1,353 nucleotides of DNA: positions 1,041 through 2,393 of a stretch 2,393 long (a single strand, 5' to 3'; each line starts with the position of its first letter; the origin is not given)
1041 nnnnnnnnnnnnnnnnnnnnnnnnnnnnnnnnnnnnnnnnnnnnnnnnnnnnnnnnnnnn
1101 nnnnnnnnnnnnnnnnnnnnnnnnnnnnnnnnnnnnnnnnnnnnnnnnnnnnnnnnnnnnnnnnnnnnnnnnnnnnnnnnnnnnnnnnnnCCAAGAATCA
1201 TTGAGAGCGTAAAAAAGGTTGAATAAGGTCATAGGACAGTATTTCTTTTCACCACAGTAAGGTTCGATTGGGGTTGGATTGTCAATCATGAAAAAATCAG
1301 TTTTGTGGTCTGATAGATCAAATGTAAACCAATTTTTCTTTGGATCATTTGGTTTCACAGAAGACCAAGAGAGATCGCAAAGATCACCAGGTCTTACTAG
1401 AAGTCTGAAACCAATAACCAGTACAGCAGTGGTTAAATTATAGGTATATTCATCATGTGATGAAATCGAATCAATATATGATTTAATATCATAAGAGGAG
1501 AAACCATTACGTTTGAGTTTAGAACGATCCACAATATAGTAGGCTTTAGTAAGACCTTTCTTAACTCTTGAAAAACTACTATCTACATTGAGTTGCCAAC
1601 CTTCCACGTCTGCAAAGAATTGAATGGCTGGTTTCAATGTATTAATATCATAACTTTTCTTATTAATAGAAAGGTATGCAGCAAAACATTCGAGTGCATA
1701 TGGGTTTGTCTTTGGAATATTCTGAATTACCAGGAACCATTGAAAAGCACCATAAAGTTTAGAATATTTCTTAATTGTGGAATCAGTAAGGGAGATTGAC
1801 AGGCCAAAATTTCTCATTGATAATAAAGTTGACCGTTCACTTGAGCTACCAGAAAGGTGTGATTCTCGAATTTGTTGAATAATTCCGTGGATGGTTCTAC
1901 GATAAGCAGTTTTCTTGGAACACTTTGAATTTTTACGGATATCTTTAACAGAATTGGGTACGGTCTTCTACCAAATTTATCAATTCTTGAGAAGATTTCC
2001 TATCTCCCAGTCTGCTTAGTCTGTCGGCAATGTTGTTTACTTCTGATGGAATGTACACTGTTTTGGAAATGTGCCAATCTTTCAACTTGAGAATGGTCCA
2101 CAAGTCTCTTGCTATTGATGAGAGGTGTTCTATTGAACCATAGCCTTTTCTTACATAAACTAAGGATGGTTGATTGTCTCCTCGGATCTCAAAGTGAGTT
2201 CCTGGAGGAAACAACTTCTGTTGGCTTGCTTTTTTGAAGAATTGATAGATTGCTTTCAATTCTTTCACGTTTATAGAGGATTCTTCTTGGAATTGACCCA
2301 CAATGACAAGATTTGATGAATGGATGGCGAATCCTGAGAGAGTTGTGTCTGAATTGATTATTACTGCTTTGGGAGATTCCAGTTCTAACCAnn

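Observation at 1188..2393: Tyrosine-recombinase (DIRS-order) retrotransposon fragment with RNase H running directly into the recombinase and no methyltransferase domain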

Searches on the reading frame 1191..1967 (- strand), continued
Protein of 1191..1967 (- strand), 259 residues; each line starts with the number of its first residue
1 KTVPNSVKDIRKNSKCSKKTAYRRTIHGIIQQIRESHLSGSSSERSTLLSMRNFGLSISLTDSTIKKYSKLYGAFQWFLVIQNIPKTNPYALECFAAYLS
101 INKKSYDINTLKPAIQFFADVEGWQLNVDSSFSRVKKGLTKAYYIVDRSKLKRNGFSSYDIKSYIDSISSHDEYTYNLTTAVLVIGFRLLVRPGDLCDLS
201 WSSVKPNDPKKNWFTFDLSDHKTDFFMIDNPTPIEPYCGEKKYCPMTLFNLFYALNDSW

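Call 47: search_protein_families(library=pfam, proteins=[P0139, P0099, P0122, P0127, P0161, P0145], max_evalue=0.01)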
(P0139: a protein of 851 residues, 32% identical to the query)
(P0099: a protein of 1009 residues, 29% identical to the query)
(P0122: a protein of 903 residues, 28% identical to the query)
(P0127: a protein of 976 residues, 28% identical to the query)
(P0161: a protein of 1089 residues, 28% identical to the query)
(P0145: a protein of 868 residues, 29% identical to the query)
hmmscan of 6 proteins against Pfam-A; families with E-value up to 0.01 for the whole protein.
P0139 (851 aa): 5 families
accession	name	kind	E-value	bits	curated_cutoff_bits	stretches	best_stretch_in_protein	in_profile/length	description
PF00078.32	RVT_1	-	8.9e-28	97.8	29.6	1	28-190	2-205/205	Reverse transcriptase (RNA-dependent DNA polymerase)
PF00589.27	Phage_integrase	-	2.4e-07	31.2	27.1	1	662-824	23-165/172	Phage integrase family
PF05869.16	Dam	-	9.5e-06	25.8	28.1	1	423-501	11-83/169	DNA N-6-adenine-methyltransferase (Dam)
PF02899.23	Phage_int_SAM_1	-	1.8e-05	25.4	22.3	1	544-603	13-72/83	Phage integrase, N-terminal SAM-like domain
PF12237.13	PCIF1_WW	-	4.4e-05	23.6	31.1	1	419-489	42-114/176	Phosphorylated CTD interacting factor 1 WW domain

P0099 (1009 aa): 2 families
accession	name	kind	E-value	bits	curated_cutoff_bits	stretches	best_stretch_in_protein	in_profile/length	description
PF00078.32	RVT_1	-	1.2e-22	81.1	29.6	1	433-593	1-205/205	Reverse transcriptase (RNA-dependent DNA polymerase)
PF05869.16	Dam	-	5.1e-06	26.7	28.1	1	821-925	7-112/169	DNA N-6-adenine-methyltransferase (Dam)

P0122 (903 aa): 3 families
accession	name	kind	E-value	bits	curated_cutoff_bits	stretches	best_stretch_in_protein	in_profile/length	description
PF00078.32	RVT_1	-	3.5e-24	86.1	29.6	1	167-330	1-205/205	Reverse transcriptase (RNA-dependent DNA polymerase)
PF05869.16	Dam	-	1.5e-05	25.2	28.1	1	548-660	7-117/169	DNA N-6-adenine-methyltransferase (Dam)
PF00589.27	Phage_integrase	-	0.00092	19.5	27.1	1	795-882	87-170/172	Phage integrase family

P0127 (976 aa): 3 families
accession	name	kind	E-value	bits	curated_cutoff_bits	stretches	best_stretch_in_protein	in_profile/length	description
PF00078.32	RVT_1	-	1.2e-24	87.6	29.6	1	392-554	1-204/205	Reverse transcriptase (RNA-dependent DNA polymerase)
PF05869.16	Dam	-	4.2e-05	23.7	28.1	1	785-894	9-117/169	DNA N-6-adenine-methyltransferase (Dam)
PF12237.13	PCIF1_WW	-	0.0027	17.7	31.1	1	781-826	40-85/176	Phosphorylated CTD interacting factor 1 WW domain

P0161 (1089 aa): 1 family
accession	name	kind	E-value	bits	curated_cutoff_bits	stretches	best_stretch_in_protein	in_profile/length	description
PF00078.32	RVT_1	-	6.9e-25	88.4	29.6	1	504-666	1-204/205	Reverse transcriptase (RNA-dependent DNA polymerase)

P0145 (868 aa): 2 families
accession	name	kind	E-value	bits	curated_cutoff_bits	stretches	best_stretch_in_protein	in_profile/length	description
PF00078.32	RVT_1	-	1.1e-22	81.2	29.6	1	97-260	1-205/205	Reverse transcriptase (RNA-dependent DNA polymerase)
PF05869.16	Dam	-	0.0056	16.8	28.1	0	493-566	9-75/169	DNA N-6-adenine-methyltransferase (Dam)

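Call 55: find_related_loci(query=A1, collection=metagenome_contigs, flank=7000)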
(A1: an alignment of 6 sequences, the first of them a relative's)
Query A1 (353 aa) in metagenome_contigs; peptide patterns used: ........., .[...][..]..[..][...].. (x = any residue, [..] = any of these).
152 stretches matched a pattern, but none encodes a relative of the query by tblastn (E <= 1e-3).

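Call 56: list_cluster_members(proteins=[P0005, window:1191-1817:-, window:1948-2301:-, P0054])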
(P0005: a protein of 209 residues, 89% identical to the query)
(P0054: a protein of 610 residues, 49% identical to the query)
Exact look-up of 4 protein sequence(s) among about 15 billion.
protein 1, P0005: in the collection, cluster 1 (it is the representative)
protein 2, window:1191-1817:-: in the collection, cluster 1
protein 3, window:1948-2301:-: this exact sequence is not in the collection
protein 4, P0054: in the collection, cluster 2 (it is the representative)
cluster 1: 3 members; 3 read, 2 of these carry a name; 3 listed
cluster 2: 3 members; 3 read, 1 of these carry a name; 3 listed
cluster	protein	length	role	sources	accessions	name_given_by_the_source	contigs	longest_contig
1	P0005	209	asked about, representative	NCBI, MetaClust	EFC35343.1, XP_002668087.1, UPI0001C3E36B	predicted protein, partial [Naegleria gruberi] | status=active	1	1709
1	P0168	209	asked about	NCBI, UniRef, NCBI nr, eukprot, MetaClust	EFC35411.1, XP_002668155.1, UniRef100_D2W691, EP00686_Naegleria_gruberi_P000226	predicted protein [Naegleria gruberi] | Predicted protein n=1 Tax=Naegleria gruberi TaxID=5762 RepID=D2W691_NAEGR | uncharacterized protein NAEGRDRAFT_76934 [Naegleria gruberi]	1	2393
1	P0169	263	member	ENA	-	-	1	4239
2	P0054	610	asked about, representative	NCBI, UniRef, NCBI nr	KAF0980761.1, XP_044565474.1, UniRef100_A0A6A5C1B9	hypothetical protein FDP41_013244 [Naegleria fowleri] | Reverse transcriptase domain-containing protein n=1 Tax=Naegleria fowleri TaxID=5763 ... | uncharacterized protein FDP41_013244 [Naegleria fowleri]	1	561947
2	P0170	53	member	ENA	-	-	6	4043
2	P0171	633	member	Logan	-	-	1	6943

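Call 57: find_encoding_contigs(protein=P0169, flank=10000)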
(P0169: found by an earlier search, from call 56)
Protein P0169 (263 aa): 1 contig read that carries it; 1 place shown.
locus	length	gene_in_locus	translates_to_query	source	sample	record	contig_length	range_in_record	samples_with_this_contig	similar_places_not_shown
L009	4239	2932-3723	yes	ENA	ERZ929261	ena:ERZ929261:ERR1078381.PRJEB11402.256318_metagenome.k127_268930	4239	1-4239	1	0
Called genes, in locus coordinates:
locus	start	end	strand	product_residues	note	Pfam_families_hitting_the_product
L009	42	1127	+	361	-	-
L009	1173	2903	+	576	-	-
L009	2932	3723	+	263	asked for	-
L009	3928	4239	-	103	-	?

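Call 62: search_protein_families(library=pfam, proteins=[L009:889-2805:+, L004:1022-3061:+, L005:879-2906:+, L008:8944-9528:+], max_evalue=0.1)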
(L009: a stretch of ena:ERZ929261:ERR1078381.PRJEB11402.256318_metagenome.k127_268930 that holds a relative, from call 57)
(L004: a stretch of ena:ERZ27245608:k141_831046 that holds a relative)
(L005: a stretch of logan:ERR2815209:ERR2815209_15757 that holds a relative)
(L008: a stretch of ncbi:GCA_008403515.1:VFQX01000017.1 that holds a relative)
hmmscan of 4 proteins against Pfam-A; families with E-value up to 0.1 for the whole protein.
L009:889-2805:+ (639 aa): 3 families
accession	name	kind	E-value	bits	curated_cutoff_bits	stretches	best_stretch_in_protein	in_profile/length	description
PF00078.32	RVT_1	-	4.6e-21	75.9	29.6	1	165-327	1-203/205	Reverse transcriptase (RNA-dependent DNA polymerase)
PF23881.1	DUF7234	-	0.0077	16.7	24.4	0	250-278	16-44/80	Family of unknown function (DUF7234)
PF05869.16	Dam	-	0.026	14.6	28.1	1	562-619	12-68/169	DNA N-6-adenine-methyltransferase (Dam)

L004:1022-3061:+ (680 aa): 2 families
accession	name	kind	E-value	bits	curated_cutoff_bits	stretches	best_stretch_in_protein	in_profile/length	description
PF00078.32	RVT_1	-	2.2e-19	70.4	29.6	1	177-313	53-204/205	Reverse transcriptase (RNA-dependent DNA polymerase)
PF05869.16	Dam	-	5.1e-05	23.5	28.1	1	545-634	12-104/169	DNA N-6-adenine-methyltransferase (Dam)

L005:879-2906:+ (676 aa): 3 families
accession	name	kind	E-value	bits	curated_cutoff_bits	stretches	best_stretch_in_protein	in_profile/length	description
PF00078.32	RVT_1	-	3e-24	86.3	29.6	1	167-302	55-205/205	Reverse transcriptase (RNA-dependent DNA polymerase)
PF05869.16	Dam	-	8.1e-06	26.1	28.1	1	538-635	11-108/169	DNA N-6-adenine-methyltransferase (Dam)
PF13456.12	RVT_3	-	0.028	14.8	21.6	1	450-535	42-121/123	Reverse transcriptase-like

L008:8944-9528:+ (195 aa): 2 families
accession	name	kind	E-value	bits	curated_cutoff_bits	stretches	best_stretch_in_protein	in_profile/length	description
PF05869.16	Dam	-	4.6e-11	43.1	28.1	1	109-182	11-83/169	DNA N-6-adenine-methyltransferase (Dam)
PF21953.1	NadN_nucleosid_C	-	0.071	13.5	27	0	110-169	9-68/199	NAD nucleotidase, C-terminal domain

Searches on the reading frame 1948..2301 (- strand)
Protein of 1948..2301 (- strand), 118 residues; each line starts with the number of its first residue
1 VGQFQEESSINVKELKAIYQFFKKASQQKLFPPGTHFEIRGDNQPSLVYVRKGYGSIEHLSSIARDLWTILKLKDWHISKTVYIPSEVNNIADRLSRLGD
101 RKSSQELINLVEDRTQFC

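Call 62: search_protein_families(library=pfam, proteins=[L009:889-2805:+], max_evalue=0.1)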
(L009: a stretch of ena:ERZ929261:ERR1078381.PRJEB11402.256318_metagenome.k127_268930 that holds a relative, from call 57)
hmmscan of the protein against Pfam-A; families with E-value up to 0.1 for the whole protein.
L009:889-2805:+ (639 aa): 3 families
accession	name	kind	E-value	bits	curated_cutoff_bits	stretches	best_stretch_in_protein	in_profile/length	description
PF00078.32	RVT_1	-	4.6e-21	75.9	29.6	1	165-327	1-203/205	Reverse transcriptase (RNA-dependent DNA polymerase)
PF23881.1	DUF7234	-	0.0077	16.7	24.4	0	250-278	16-44/80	Family of unknown function (DUF7234)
PF05869.16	Dam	-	0.026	14.6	28.1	1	562-619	12-68/169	DNA N-6-adenine-methyltransferase (Dam)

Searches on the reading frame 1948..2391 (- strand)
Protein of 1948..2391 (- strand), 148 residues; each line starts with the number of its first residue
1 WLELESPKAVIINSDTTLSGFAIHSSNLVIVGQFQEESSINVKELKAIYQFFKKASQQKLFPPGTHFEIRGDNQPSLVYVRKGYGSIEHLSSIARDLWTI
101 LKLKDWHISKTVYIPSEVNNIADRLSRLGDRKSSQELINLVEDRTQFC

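Call 6: search_protein_families(library=pfam, proteins=[window:1948-2391:-], max_evalue=10)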
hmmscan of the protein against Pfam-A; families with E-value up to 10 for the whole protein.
seq(148 aa): 1 family
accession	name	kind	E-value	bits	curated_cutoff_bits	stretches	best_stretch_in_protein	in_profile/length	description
PF19902.4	DUF6375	-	0.052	14.6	27.5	1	23-56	10-45/132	Family of unknown function (DUF6375)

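Call 11: find_homologous_proteins(query=window:1948-2391:-, max_evalue=0.01)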
Query seq(148 aa): 23 candidates shared short words with the query, none scored E <= 0.01.

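Call 22: search_protein_representatives(protein=window:1948-2391:-)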
Query: 148 residues. Proteins with E-value up to 0.001 (for the whole library): 43; up to 1e-10: 9; up to 1e-30: 5. The best 43 are listed.
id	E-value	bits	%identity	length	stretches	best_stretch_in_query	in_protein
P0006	1.9e-72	258.3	82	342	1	1-144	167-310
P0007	7.0e-58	211.1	69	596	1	1-144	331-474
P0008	5.1e-55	201.8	73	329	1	1-128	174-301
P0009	2.8e-42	160.5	52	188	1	3-143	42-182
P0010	3.0e-34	134.5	50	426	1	3-143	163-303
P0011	2.3e-24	102.4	45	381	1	9-126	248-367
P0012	6.9e-20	87.9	50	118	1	7-88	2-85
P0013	1.5e-18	83.6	36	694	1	4-142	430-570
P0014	1.8e-13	67.2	43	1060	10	112-138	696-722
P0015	1.2e-08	51.5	35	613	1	12-127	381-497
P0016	2.3e-07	47.4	31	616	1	12-139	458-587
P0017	5.1e-07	46.2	32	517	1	36-128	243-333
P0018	6.8e-07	45.8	36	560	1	37-131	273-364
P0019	2.7e-06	43.9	37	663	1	39-132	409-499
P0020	2.7e-06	43.8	34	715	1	39-132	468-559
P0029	7.2e-05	39.3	33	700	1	8-127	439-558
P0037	3.4e-04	37.1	34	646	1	9-137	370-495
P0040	4.3e-04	36.7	35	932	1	33-129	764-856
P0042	5.0e-04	36.5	37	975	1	20-131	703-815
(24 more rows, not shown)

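Call 23: search_protein_families(library=pfam, proteins=[P0007, P0013, P0015, P0016, P0019, P0020, P0029, P0037, P0040, P0042], max_evalue=0.001)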
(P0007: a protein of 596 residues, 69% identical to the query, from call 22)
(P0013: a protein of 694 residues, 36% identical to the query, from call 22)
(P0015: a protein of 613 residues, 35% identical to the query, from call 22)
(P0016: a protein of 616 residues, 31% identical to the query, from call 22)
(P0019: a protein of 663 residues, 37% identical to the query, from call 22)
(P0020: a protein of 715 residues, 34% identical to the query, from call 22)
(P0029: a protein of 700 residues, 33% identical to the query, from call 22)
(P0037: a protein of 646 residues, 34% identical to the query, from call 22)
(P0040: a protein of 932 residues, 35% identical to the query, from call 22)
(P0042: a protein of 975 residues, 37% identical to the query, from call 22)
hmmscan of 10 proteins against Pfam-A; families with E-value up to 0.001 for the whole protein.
P0007 (596 aa): 2 families
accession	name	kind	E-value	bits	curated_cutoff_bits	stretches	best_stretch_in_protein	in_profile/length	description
PF00078.32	RVT_1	-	2.6e-19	70.2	29.6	1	65-226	1-203/205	Reverse transcriptase (RNA-dependent DNA polymerase)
PF05869.16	Dam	-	6.7e-05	23.1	28.1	1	460-531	11-85/169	DNA N-6-adenine-methyltransferase (Dam)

P0013 (694 aa): 1 family
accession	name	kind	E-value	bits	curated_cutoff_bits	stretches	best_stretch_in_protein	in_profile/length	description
PF05869.16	Dam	-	4e-06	27.1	28.1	1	555-652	8-108/169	DNA N-6-adenine-methyltransferase (Dam)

P0015 (613 aa): 3 families
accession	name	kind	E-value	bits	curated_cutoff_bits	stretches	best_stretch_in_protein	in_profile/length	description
PF00078.32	RVT_1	-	1.5e-25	90.6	29.6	1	101-267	1-205/205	Reverse transcriptase (RNA-dependent DNA polymerase)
PF05869.16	Dam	-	2.1e-07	31.2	28.1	1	505-579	11-81/169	DNA N-6-adenine-methyltransferase (Dam)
PF00680.25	RdRP_1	-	0.00073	18.9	23.9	0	196-280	324-403/450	Viral RNA-dependent RNA polymerase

P0016 (616 aa): 1 family
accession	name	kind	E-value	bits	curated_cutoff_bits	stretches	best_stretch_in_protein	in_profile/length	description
PF00078.32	RVT_1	-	5.3e-13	49.6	29.6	1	189-344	22-203/205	Reverse transcriptase (RNA-dependent DNA polymerase)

P0019 (663 aa): 3 families
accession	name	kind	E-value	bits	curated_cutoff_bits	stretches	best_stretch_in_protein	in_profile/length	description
PF00078.32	RVT_1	-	3.7e-08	33.7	29.6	1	90-193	1-143/205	Reverse transcriptase (RNA-dependent DNA polymerase)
PF17917.7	RT_RNaseH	-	2.1e-06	28.3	24.8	1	363-463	6-100/105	RNase H-like domain found in reverse transcriptase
PF17919.7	RT_RNaseH_2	-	0.00021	21.7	29.8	1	363-429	31-93/100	RNase H-like domain found in reverse transcriptase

P0020 (715 aa): 1 family
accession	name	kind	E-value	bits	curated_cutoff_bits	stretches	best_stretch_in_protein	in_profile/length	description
PF00078.32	RVT_1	-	9.4e-19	68.4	29.6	1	157-313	7-203/205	Reverse transcriptase (RNA-dependent DNA polymerase)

P0029 (700 aa): 2 families
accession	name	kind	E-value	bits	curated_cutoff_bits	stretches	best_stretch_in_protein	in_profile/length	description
PF00078.32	RVT_1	-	2.7e-12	47.3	29.6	1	167-326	6-205/205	Reverse transcriptase (RNA-dependent DNA polymerase)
PF05869.16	Dam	-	5.2e-06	26.7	28.1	1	564-663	11-106/169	DNA N-6-adenine-methyltransferase (Dam)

P0037 (646 aa): 1 family
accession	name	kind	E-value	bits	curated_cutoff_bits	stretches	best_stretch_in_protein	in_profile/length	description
PF00078.32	RVT_1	-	2.3e-25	89.9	29.6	1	96-257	4-205/205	Reverse transcriptase (RNA-dependent DNA polymerase)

P0040 (932 aa): 0 families

P0042 (975 aa): 2 families
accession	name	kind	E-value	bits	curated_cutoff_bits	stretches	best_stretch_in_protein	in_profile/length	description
PF00078.32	RVT_1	-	7.3e-20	72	29.6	1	439-582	37-205/205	Reverse transcriptase (RNA-dependent DNA polymerase)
PF17917.7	RT_RNaseH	-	1.5e-05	25.5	24.8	1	691-780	6-100/105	RNase H-like domain found in reverse transcriptase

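Call 24: search_protein_families(library=pfam, proteins=[P0006, P0008, P0010], max_evalue=1)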
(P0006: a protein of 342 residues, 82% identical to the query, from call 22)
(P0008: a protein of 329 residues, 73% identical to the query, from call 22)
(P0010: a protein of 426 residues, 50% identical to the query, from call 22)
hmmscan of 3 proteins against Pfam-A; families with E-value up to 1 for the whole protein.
P0006 (342 aa): 1 family
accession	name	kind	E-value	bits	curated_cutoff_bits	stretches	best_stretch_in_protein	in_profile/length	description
PF13456.12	RVT_3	-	0.15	12.4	21.6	1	195-293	27-121/123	Reverse transcriptase-like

P0008 (329 aa): 2 families
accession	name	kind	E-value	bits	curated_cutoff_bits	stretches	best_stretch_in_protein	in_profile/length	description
PF00078.32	RVT_1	-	0.00055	20.1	29.6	1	1-68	134-203/205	Reverse transcriptase (RNA-dependent DNA polymerase)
PF00680.25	RdRP_1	-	0.069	12.3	23.9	1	6-106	330-426/450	Viral RNA-dependent RNA polymerase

P0010 (426 aa): 2 families
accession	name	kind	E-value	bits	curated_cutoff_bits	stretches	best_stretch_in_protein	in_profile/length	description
PF00078.32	RVT_1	-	1.3e-06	28.7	29.6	1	2-57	149-205/205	Reverse transcriptase (RNA-dependent DNA polymerase)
PF05869.16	Dam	-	0.00026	21.1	28.1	1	291-394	12-118/169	DNA N-6-adenine-methyltransferase (Dam)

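Call 51: search_solved_structures(query=A2, max_evalue=1, show_alignments=1)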
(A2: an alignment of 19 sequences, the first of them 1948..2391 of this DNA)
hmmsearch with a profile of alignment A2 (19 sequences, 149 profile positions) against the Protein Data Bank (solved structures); distinct sequences matched with E-value up to 1: 14.
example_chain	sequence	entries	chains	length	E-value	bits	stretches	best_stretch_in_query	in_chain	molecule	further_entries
8r0s_A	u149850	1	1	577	3.5e-12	49.5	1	7-129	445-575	Enzymatic polyprotein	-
7q5b_A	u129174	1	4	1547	4e-06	29.8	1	7-130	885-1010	Transposon Ty3-G Gag-Pol polyprotein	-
4ol8_A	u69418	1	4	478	6.8e-06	29.1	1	7-129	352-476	Reverse transcriptase/ribonuclease H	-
3aly_A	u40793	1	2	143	0.0049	19.8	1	42-130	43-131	Putative uncharacterized protein ST0753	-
3u3g_D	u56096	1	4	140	0.005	19.8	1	40-126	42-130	Ribonuclease H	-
2ehg_A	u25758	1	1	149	0.0053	19.7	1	42-130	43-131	ribonuclease HI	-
4h8k_A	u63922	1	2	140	0.027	17.4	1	40-126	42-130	Ribonuclease H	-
3aa2_A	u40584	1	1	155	0.17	14.8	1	19-75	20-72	Ribonuclease HI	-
1jxb_A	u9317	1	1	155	0.21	14.5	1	10-74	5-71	Ribonuclease HI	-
3aa4_A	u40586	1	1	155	0.24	14.3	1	19-75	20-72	Ribonuclease HI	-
1f21_A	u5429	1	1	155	0.26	14.2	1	10-74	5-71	RIBONUCLEASE HI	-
1g15_A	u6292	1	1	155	0.33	13.8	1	10-73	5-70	RIBONUCLEASE HI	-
3aa5_X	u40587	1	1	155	0.5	13.3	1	19-75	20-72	Ribonuclease HI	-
3aa3_A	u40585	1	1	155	0.5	13.3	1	19-75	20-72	Ribonuclease HI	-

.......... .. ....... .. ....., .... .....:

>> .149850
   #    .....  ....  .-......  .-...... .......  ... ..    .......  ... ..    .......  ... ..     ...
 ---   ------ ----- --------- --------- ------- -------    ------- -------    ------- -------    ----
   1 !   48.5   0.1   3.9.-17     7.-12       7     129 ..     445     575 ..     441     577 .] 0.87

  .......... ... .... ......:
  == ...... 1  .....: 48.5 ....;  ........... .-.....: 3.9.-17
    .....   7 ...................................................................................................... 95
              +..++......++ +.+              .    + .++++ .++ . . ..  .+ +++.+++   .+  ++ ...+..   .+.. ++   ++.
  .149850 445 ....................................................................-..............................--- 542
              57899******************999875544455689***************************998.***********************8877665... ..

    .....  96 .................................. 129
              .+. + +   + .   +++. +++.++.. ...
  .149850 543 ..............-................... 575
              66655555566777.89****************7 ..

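Call 52: search_protein_families(library=pfam, alignment_id=A2, max_evalue=0.1)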
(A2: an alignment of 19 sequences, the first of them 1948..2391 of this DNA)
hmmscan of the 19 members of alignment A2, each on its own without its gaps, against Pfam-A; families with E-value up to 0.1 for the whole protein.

A. member 1, window:1948-2391:- (148 aa): 1 family
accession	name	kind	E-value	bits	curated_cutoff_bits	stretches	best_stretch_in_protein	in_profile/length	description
PF19902.4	DUF6375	-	0.052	14.6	27.5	0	23-56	10-45/132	Family of unknown function (DUF6375)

B. families by the number of members that match (of 19 scanned): 11 families
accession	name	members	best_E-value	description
PF13456.12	RVT_3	9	5.5e-07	Reverse transcriptase-like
PF17917.7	RT_RNaseH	7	7.3e-08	RNase H-like domain found in reverse transcriptase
PF17919.7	RT_RNaseH_2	7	8.5e-05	RNase H-like domain found in reverse transcriptase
PF00075.30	RNase_H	3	6.7e-06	RNase H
PF02056.22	Glyco_hydro_4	1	0.017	Family 4 glycosyl hydrolase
PF25099.1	GOLD_PATL1_C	1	0.027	Patellin-1-like, C-terminal GOLD domain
PF05402.18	PqqD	1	0.029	Coenzyme PQQ synthesis protein D (PqqD)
PF22179.2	RickCE_cat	1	0.049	RickCE-like, catalytic domain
PF19902.4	DUF6375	1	0.052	Family of unknown function (DUF6375)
PF02558.23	ApbA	1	0.056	Ketopantoate reductase PanE/ApbA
PF10366.15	Vps39_1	1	0.067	Vacuolar sorting protein 39 domain 1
